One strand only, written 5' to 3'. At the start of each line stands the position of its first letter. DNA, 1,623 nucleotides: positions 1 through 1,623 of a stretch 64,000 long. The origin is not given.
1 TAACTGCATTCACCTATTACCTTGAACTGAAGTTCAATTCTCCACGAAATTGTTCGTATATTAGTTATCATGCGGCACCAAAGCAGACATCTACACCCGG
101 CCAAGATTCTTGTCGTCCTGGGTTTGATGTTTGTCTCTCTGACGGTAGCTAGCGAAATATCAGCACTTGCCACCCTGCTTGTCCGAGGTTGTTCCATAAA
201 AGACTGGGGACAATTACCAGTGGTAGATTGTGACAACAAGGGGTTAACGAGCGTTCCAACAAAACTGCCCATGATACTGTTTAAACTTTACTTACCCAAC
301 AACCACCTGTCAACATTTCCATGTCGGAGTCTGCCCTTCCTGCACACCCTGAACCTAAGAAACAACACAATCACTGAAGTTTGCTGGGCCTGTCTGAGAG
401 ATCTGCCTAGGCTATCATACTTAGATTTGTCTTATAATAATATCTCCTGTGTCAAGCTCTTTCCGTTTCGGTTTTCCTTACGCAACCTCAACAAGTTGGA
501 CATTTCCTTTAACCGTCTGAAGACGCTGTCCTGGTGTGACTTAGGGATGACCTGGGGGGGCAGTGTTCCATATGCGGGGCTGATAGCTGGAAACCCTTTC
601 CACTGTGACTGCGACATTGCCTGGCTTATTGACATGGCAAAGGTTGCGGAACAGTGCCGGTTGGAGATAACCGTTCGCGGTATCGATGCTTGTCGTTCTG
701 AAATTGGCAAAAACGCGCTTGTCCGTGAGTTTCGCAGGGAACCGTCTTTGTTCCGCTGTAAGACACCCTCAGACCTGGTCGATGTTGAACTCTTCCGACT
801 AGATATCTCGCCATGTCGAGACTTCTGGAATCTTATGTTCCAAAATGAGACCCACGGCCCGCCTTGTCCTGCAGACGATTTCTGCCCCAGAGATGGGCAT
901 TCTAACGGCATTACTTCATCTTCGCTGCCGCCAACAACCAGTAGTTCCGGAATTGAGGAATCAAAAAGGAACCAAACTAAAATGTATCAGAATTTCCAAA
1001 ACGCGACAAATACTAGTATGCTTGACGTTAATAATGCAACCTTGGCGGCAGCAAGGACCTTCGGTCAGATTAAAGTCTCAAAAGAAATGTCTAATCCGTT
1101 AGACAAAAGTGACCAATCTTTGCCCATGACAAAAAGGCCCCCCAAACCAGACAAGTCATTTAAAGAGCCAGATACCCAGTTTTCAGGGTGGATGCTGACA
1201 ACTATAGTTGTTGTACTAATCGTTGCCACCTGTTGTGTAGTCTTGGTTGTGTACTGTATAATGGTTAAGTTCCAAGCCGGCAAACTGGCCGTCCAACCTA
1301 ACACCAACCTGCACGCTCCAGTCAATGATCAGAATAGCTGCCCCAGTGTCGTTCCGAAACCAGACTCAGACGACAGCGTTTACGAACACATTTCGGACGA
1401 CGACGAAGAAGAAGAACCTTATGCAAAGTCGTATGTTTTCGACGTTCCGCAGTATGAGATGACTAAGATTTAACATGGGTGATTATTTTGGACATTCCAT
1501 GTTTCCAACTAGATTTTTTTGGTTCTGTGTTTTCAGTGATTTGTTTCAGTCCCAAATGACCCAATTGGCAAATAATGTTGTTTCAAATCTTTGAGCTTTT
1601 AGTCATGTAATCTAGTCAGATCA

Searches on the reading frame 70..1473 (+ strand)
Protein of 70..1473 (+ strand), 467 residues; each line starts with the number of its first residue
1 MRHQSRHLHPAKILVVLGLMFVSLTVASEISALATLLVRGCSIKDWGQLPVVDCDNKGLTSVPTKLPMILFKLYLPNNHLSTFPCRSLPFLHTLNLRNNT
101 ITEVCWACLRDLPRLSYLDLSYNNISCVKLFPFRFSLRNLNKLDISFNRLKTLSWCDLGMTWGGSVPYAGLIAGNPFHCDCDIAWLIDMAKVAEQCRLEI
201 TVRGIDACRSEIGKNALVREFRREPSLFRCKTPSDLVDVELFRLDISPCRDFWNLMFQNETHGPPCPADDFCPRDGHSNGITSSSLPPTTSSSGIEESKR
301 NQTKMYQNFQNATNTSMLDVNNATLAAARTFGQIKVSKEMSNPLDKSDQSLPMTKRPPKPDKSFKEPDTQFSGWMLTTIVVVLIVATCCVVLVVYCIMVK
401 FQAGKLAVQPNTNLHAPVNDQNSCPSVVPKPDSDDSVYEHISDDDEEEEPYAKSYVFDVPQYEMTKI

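Call 23: find_encoding_contigs(protein=window:70-1473:+, flank=2000, max_places=3)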
Protein window:70-1473:+ (467 aa): no gene with exactly this product is on record in the collection.

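Call 67: search_protein_families(library=pfam, proteins=[window:70-1473:+], max_evalue=0.0001)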
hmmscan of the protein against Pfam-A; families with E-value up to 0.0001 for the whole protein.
window:70-1473:+ (467 aa): 3 families
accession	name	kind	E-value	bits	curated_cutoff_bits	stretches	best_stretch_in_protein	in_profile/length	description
PF13855.12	LRR_8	-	4.5e-14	52.4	27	2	91-150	3-61/61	Leucine rich repeat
PF12799.13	LRR_4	-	4.3e-11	43.1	27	1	113-154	1-40/44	Leucine Rich repeats (2 copies)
PF00560.39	LRR_1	-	8.2e-05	22.4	20.6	0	115-127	2-14/23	Leucine Rich Repeat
